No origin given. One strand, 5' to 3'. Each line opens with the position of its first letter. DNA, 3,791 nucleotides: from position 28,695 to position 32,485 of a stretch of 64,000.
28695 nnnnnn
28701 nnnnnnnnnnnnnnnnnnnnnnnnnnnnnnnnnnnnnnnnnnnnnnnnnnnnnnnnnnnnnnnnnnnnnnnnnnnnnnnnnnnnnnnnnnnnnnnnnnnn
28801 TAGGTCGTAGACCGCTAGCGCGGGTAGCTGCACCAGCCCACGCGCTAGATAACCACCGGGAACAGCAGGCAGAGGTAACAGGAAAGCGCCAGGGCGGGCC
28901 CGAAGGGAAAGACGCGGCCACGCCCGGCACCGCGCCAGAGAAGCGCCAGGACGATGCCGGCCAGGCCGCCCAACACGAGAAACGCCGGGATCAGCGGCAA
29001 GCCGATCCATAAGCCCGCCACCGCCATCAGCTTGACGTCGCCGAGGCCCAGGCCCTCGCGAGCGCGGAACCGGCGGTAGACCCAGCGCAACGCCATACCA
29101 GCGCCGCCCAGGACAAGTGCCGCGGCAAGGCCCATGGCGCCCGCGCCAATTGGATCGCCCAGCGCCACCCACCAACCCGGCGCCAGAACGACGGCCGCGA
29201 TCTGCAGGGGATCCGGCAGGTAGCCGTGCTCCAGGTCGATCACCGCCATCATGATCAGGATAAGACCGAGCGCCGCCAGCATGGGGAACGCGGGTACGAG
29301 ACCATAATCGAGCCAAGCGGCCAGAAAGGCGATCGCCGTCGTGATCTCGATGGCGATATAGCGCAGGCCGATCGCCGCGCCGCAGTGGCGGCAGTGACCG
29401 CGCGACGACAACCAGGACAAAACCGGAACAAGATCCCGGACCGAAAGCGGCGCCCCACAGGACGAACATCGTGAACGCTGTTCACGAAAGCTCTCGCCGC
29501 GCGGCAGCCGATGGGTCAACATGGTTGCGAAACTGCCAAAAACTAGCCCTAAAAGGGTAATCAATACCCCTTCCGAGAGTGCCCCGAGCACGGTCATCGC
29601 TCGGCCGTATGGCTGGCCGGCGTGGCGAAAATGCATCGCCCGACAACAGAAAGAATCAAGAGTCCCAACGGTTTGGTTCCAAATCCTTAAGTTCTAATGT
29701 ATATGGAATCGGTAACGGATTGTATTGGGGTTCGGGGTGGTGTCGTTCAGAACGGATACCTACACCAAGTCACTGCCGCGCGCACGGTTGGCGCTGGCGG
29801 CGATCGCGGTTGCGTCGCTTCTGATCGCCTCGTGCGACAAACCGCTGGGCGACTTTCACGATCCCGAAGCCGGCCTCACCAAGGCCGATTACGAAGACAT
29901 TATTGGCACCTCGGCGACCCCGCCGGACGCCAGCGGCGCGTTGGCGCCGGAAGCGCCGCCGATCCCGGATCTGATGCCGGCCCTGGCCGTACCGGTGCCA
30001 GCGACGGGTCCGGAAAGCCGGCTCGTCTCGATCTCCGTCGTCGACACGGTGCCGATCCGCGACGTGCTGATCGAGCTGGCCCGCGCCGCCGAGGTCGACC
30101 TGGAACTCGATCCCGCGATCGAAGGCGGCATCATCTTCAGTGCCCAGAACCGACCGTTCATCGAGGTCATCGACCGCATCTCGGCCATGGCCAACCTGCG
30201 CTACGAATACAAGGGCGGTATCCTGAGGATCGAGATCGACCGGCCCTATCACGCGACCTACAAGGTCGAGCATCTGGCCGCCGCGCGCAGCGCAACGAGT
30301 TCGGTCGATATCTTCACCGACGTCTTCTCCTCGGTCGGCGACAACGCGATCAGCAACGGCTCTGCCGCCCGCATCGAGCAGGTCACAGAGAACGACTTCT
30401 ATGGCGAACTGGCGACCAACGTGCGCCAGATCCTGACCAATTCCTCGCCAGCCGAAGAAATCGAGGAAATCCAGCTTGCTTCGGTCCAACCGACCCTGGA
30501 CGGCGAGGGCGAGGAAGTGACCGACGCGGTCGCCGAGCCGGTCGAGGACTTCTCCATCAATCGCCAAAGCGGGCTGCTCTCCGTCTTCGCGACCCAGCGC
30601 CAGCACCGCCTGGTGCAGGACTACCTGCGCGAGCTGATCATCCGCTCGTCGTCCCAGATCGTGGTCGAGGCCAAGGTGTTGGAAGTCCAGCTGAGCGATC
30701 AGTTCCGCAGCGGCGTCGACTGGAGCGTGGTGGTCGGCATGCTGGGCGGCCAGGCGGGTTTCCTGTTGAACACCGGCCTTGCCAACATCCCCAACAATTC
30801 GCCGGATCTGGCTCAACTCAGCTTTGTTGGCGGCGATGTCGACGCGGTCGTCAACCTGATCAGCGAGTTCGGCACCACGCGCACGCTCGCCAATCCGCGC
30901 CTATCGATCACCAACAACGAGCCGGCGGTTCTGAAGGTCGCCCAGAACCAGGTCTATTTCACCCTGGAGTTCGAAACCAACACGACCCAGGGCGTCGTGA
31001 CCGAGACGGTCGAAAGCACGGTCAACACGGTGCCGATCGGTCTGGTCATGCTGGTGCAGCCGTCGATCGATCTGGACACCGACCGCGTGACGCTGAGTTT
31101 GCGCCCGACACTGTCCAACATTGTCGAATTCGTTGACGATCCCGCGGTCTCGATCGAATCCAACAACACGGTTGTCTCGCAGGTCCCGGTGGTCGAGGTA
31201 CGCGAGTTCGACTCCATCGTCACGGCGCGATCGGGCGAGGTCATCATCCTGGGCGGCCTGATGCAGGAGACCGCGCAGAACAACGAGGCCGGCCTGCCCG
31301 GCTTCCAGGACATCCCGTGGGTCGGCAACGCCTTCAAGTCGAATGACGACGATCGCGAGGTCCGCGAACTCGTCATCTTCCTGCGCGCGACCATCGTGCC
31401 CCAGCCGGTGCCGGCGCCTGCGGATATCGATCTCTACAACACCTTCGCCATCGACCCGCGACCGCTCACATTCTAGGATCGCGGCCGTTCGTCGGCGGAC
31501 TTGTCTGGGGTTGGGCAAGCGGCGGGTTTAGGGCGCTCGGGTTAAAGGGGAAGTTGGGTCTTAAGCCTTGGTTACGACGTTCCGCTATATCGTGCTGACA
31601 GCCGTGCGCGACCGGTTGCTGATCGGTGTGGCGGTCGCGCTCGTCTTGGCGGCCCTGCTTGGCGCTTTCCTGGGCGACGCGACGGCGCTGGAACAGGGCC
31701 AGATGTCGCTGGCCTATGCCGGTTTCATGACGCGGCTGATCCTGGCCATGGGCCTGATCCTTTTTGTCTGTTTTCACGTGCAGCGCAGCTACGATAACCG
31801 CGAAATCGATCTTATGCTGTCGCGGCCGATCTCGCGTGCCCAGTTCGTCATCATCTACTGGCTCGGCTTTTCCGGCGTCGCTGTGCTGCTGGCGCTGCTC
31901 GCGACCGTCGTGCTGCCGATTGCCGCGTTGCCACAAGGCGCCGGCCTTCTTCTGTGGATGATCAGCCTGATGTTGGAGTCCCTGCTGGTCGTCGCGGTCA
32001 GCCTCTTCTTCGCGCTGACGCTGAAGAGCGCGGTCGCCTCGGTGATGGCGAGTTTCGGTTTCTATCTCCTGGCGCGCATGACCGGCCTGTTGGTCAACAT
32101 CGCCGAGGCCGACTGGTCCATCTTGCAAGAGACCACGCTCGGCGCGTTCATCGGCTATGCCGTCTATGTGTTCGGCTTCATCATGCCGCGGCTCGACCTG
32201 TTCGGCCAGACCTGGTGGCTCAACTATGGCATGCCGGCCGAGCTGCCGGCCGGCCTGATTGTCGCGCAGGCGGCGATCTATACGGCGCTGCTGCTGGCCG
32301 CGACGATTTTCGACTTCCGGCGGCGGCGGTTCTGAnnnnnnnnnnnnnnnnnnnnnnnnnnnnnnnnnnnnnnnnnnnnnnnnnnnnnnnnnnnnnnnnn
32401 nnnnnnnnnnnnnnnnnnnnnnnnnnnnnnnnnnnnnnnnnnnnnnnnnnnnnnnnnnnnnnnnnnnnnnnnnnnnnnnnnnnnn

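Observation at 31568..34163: Translationally coupled triad (ABC-2-like permease, secreted helical protein, membrane-integrated AraC regulator) embedded in the type IV pilus cluster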

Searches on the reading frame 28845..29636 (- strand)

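Call 5: search_protein_families(library=pfam, proteins=[window:28845-29636:-], max_evalue=0.01)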
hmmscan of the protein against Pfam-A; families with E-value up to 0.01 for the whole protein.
window:28845-29636:- (263 aa): 2 families
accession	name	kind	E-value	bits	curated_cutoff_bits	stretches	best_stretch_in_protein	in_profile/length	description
PF06750.18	A24_N_bact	-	9.9e-28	96.5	23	1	28-110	1-83/84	Bacterial Peptidase A24 N-terminal domain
PF01478.23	Peptidase_A24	-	1.7e-13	51.4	26.5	1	123-232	3-104/104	Type IV leader peptidase family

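Call 6: search_protein_families(library=ncbifam, proteins=[window:28845-29636:-], max_evalue=0.01)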
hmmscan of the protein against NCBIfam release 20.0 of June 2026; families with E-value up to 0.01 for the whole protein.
window:28845-29636:- (263 aa): 0 families

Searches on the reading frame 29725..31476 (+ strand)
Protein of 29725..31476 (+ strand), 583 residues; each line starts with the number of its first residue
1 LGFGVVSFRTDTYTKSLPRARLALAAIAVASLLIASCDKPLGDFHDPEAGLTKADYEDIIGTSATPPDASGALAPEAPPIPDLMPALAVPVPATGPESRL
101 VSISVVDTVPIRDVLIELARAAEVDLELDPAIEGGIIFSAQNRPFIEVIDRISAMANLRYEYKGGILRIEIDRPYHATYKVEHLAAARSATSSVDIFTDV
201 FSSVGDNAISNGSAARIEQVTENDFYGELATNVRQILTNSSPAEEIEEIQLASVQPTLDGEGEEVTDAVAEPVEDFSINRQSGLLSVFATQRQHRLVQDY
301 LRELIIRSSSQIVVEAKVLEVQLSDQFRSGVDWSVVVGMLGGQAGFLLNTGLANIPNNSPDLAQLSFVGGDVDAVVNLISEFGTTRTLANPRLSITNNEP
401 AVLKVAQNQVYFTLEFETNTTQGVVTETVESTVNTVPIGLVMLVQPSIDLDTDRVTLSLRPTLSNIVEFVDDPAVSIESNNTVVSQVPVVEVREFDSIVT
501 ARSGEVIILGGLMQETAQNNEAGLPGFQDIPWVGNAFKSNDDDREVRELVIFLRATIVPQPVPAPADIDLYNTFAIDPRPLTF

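Call 5: search_protein_families(library=pfam, proteins=[window:29725-31476:+], max_evalue=0.01)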
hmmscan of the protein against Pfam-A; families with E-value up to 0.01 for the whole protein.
window:29725-31476:+ (583 aa): 1 family
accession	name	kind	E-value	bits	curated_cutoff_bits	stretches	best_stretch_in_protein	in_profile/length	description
PF00263.26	Secretin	-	3.6e-32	111.7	27.5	1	381-558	4-168/169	Bacterial type II and III secretion system protein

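Call 6: search_protein_families(library=ncbifam, proteins=[window:29725-31476:+], max_evalue=0.01)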
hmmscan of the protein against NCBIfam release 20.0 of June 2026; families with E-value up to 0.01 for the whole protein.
window:29725-31476:+ (583 aa): 9 families
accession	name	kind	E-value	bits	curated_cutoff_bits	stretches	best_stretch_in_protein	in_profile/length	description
TIGR02519.1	pilus_MshL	equivalog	6.1e-64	215.8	250.2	1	277-558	2-290/290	pilus (MSHA type) biogenesis protein MshL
TIGR02517.1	type_II_gspD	equivalog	9.8e-28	97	351.35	1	285-560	312-592/600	type II secretion system secretin GspD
TIGR02515.1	IV_pilus_PilQ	subfamily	4.2e-21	75.4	284.35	2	370-557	259-426/428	type IV pilus secretin PilQ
TIGR02520.1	pilus_B_mal_scr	equivalog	3.2e-18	65.6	287.65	1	283-538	246-497/513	PilN family type IVB pilus formation outer membrane protein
NF042912.1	Amuc_1098_fam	equivalog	2.2e-16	59.1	750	2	416-558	642-796/805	Amuc_1098 family type IV pilus outer membrane protein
TIGR02516.1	type_III_yscC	equivalog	1e-15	57.3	238.45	1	307-558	231-461/463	type III secretion system outer membrane ring subunit SctC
NF010083.0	PRK13568.1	equivalog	1.6e-14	53.5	554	1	440-558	310-417/419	DNA uptake porin HofQ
NF007851.2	PRK10560.1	exception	5.5e-14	51.8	598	1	487-558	338-409/412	DNA uptake porin HofQ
NF011873.0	PRK15346.1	equivalog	9.4e-10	37.7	524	1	292-545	254-481/499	EscC/YscC/HrcC family type III secretion system outer membrane ring protein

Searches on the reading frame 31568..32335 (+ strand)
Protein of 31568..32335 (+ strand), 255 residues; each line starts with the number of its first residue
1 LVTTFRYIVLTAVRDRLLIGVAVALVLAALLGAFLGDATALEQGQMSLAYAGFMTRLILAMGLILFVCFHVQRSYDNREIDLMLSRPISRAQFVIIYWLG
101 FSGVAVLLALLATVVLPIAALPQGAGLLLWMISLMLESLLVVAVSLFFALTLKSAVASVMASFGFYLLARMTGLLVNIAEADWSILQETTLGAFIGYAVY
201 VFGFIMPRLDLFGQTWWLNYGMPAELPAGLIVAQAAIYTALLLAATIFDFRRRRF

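Call 5: search_protein_families(library=pfam, proteins=[window:31568-32335:+], max_evalue=0.01)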
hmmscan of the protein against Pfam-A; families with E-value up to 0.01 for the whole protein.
window:31568-32335:+ (255 aa): 1 family
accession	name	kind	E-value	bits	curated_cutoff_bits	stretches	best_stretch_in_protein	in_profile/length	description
PF12730.13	ABC2_membrane_4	-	0.0033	17.9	27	1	18-163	16-173/179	ABC-2 family transporter protein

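Call 6: search_protein_families(library=ncbifam, proteins=[window:31568-32335:+], max_evalue=0.01)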
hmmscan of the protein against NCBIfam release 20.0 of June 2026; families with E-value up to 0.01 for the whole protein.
window:31568-32335:+ (255 aa): 0 families

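Call 17: find_homologous_proteins(query=window:31568-32335:+)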
Query window:31568-32335:+ (255 aa): 167 proteins with E <= 0.001 among 8000 candidates; the best 120 are listed.
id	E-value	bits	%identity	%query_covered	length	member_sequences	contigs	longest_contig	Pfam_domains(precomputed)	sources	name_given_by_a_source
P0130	2.5e-139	481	91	100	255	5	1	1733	-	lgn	-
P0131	3.0e-132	457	87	100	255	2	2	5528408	-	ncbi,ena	-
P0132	1.4e-122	426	78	100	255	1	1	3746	-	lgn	-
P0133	1.2e-116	406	75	100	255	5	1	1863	-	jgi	jgi:ABC-type transport system involved in multi-copper enzyme maturation permease subunit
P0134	1.2e-112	393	72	100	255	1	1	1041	-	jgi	jgi:ABC-type transport system involved in multi-copper enzyme maturation permease subunit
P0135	1.1e-99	351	65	100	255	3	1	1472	-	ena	-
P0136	1.5e-96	341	65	100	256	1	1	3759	-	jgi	-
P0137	8.6e-92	325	61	100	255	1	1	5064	-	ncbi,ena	-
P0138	1.8e-91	324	61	100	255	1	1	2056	-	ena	-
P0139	5.5e-91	322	61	99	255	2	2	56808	-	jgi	jgi:ABC-type transport system involved in multi-copper enzyme maturation permease subunit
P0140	1.4e-89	318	61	100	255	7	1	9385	-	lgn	-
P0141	1.9e-89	317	63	100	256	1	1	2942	-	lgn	-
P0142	2.7e-89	317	61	100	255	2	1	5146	-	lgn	-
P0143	3.3e-89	317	61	100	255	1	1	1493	-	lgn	-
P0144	3.4e-89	317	61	99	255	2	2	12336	-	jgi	-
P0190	1.3e-53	200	43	100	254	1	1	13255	PF12679.14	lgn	-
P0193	2.1e-53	199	41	100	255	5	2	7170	PF12679.14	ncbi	-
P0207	5.3e-52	195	43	100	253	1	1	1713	PF12679.14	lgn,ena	-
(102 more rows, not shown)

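Call 19: find_related_loci(query=A1, collection=genome_contigs, flank=10000)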
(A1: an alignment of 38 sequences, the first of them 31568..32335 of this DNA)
Query A1 (255 aa) in genome_contigs; peptide patterns used: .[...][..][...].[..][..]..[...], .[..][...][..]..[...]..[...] (x = any residue, [..] = any of these).
202 stretches matched a pattern; 158 encode a relative of the query (tblastn E <= 1e-3); the best 80 are kept; 80 distinct loci.
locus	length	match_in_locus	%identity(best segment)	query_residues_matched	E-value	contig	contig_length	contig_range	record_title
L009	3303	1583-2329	95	1-249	1e-145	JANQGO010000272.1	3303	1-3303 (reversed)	MAG: Alphaproteobacteria bacterium isolate PL23b_bin.48 k99_540371, whole genome shotgun sequence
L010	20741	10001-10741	87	3-249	7e-127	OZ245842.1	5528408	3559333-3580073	MAG: Alphaproteobacteria bacterium isolate 8fa29e53-599d-4395-9acb-6f40a3095647 genome assembly, chromosome: 1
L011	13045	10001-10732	59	4-247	2e-92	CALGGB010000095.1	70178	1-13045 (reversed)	MAG TPA_asm: uncultured Rhodospirillaceae bacterium isolate ERR2206780_bin.111_CONCOCT_v1.1_MAG genome assembly, contig:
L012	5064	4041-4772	60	4-247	9e-87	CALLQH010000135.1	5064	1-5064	MAG TPA_asm: uncultured bacterium isolate SRR6227243_bin.5_CONCOCT_v1.1_MAG genome assembly, contig: ERZ795105.14656, wh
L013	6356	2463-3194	59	4-247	1e-84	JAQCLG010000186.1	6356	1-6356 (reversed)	MAG: Proteobacteria bacterium isolate casp40-mb.99 NODE_28311_length_6356_cov_0.067285, whole genome shotgun sequence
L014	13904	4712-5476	45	3-255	3e-65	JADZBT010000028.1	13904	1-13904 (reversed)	MAG: Alphaproteobacteria bacterium isolate SJ69 c_000000244334, whole genome shotgun sequence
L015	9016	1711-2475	47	1-255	2e-64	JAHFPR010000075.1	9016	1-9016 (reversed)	MAG: Alphaproteobacteria bacterium isolate nzgw531 NODE_6016_length_9017_cov_2.690310, whole genome shotgun sequence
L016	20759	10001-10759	45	1-255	6e-64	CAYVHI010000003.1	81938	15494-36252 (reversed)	MAG TPA_asm: uncultured Rickettsiales bacterium isolate SRP287051_co2_205 genome assembly, contig: NODE_651_length_81938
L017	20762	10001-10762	44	1-255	1e-63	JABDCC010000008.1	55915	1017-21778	MAG: Alphaproteobacteria bacterium isolate BWOrgHeat_Nextera78_MAG7 3300020795.a:Ga0206962_1033, whole genome shotgun se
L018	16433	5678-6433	49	1-255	3e-63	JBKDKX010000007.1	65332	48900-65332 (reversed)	MAG: Alphaproteobacteria bacterium isolate samp_2119_metabat2_316 samp_2119_351229, whole genome shotgun sequence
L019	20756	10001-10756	45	1-255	5e-63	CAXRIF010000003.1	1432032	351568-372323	MAG: Rickettsiales bacterium isolate YZ12B_2.110 genome assembly, contig: k141_1159665, whole genome shotgun sequence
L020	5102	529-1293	41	1-255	5e-63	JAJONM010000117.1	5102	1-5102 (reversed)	MAG: Rickettsiaceae bacterium isolate C_No_T20_B_bin.41 scaffold_32301, whole genome shotgun sequence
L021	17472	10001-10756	46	1-255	4e-63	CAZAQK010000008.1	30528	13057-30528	MAG TPA_asm: uncultured Rickettsiales bacterium isolate SRP199154_co2_87 genome assembly, contig: NODE_859_length_30528_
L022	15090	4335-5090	44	1-255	9e-63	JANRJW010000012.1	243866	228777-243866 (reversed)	MAG: Alphaproteobacteria bacterium isolate bins.290 k141_2783392, whole genome shotgun sequence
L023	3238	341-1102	46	1-255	5e-62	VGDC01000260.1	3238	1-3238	MAG: Alphaproteobacteria bacterium isolate M_DeepCast_400m_m1_040 M_DeepCast_400m_m1_040_Ga0194112_10072801, whole genom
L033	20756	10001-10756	42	1-255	7e-61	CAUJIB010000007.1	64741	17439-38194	MAG: Pseudomonadota bacterium isolate KLAP23 genome assembly, contig: KLAP23_176151, whole genome shotgun sequence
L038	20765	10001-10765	41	1-255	1e-59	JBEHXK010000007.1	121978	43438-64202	MAG: Pseudomonadota bacterium isolate ES1.bin.56 NODE_161_length_121978_cov_6.273320, whole genome shotgun sequence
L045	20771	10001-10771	44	1-255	4e-59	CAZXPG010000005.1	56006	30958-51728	MAG TPA_asm: uncultured Rickettsiales bacterium isolate SRP329715_co2_363 genome assembly, contig: NODE_1167_length_5600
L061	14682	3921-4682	42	1-255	6e-57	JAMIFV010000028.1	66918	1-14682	MAG: Alphaproteobacteria bacterium isolate UR_AS_metabat.55 k201_1242838, whole genome shotgun sequence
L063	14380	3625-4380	41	1-255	1e-56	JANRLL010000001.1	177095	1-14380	MAG: Rickettsiales bacterium isolate bins.21 k141_965737, whole genome shotgun sequence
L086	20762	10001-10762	39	1-255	6e-54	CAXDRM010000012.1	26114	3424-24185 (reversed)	MAG TPA_asm: uncultured Rickettsiales bacterium isolate SRR5788144_binner23_Refined_1 genome assembly, contig: ERZ123006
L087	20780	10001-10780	42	1-255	4e-54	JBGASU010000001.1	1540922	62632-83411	MAG: Candidatus Midichloriaceae bacterium isolate MAG_MBR_H10.77 MBRH10-77_opera_contig_3, whole genome shotgun sequence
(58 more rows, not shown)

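Call 20: search_protein_families(library=pfam, alignment_id=A1, max_evalue=0.01)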
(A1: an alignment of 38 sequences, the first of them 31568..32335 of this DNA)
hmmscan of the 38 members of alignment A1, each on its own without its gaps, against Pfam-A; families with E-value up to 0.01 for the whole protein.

A. member 1, window:31568-32335:+ (255 aa): 1 family
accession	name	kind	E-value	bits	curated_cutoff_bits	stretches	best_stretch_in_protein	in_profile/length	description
PF12730.13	ABC2_membrane_4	-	0.0033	17.9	27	1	18-163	16-173/179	ABC-2 family transporter protein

B. families by the number of members that match (of 38 scanned): 6 families
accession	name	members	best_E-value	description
PF12679.13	ABC2_membrane_2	16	3.2e-06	ABC-2 family transporter protein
PF12730.13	ABC2_membrane_4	6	5.6e-05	ABC-2 family transporter protein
PF13346.12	ABC2_membrane_5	2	0.0019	ABC-2 family transporter protein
PF12698.13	ABC2_membrane_3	1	0.0013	ABC-2 family transporter protein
PF19814.4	DUF6297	1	0.0048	Family of unknown function (DUF6297)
PF01914.23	MarC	1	0.007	MarC family integral membrane protein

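Call 59: search_solved_structures(query=A1, max_evalue=10)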
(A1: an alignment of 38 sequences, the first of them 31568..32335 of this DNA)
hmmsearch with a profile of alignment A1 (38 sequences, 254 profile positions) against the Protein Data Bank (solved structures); distinct sequences matched with E-value up to 10: 7.
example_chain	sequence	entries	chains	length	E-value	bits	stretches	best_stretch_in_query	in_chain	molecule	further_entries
9q1y_A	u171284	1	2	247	0.0002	24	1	22-168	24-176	Phenol-soluble modulin export ABC transporter permease subunit PmtD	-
9q2n_A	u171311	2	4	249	0.0002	24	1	22-168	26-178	Phenol-soluble modulin export ABC transporter permease subunit PmtD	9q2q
9q2r_A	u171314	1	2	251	0.00021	23.9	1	22-168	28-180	Phenol-soluble modulin export ABC transporter permease subunit PmtD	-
6xjh_A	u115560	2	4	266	0.00024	23.7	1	22-168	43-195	Phenol-soluble modulin export ABC transporter permease subunit PmtD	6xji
5lb4_A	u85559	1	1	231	0.53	12.8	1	18-72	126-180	DNA repair and recombination protein RadA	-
6tuu_A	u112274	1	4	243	2.5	10.5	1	19-74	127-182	DNA repair and recombination protein RadA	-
6tw4_A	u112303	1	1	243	2.5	10.5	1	19-74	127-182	DNA repair and recombination protein RadA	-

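Call 76: search_protein_families(library=pfam, proteins=[L033:11484-12347:+, L033:12406-13047:+, L038:11689-12924:+, L086:11545-13104:+, L045:11500-12288:+, L087:11601-12329:+, L063:5175-5891:+, L061:5443-6393:+], max_evalue=0.001)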
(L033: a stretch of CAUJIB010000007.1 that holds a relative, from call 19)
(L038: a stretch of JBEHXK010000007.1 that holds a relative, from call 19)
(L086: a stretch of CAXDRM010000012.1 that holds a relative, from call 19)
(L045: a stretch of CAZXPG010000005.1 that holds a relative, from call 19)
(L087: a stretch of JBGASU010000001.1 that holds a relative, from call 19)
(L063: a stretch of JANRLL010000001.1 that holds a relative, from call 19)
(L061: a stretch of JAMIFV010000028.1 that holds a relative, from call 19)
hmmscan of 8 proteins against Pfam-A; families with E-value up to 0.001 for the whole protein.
L033:11484-12347:+ (287 aa): 2 families
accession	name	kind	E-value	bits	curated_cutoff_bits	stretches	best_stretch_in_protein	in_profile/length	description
PF25455.1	Beta-barrel_CAF17_C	-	3.2e-07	30.4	25.7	1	211-284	1-69/70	CAF17, C-terminal beta-barrel domain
PF01571.26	GCV_T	-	0.0006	19.6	25.6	0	12-58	51-97/255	Aminomethyltransferase folate-binding domain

L033:12406-13047:+ (213 aa): 1 family
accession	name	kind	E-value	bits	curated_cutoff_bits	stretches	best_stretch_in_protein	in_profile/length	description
PF02622.21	DUF179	-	8.6e-47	159.5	27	1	44-200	2-157/157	AlgH-like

L038:11689-12924:+ (411 aa): 1 family
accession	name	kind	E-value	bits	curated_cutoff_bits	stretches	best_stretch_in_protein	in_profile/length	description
PF00155.27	Aminotran_1_2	-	3.2e-60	204.7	19.7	1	37-393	2-360/361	Aminotransferase class I and II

L086:11545-13104:+ (519 aa): 3 families
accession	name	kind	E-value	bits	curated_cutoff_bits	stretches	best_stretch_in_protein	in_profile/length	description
PF01921.24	tRNA-synt_1f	-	3.6e-122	408.2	27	1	11-364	2-359/360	tRNA synthetases class I (K)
PF09334.17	tRNA-synt_1g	-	3.4e-06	26.5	20.1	1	248-328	285-366/391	tRNA synthetases class I (M)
PF19269.4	Anticodon_2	-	1.5e-05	25.8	23.6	1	412-515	29-138/141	Anticodon binding domain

L045:11500-12288:+ (262 aa): 1 family
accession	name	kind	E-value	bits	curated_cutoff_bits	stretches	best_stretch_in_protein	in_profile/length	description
PF03167.25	UDG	-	8.3e-31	107.4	24.3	1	96-247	1-134/141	Uracil DNA glycosylase superfamily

L087:11601-12329:+ (242 aa): 0 families

L063:5175-5891:+ (238 aa): 1 family
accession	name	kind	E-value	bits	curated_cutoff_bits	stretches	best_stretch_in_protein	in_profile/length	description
PF01144.29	CoA_trans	-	2.3e-76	256.4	23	1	8-216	4-216/217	Coenzyme A transferase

L061:5443-6393:+ (316 aa): 3 families
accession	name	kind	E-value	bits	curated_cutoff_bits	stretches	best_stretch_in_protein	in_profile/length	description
PF00107.32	ADH_zinc_N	-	4e-24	85.4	31.8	1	145-262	1-122/129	Zinc-binding dehydrogenase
PF08240.17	ADH_N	-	1.4e-17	64.2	23.5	1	23-103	2-103/104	Alcohol dehydrogenase GroES-like domain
PF13602.12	ADH_zinc_N_2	-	1.9e-16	61.6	27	1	180-314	5-134/134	Zinc-binding dehydrogenase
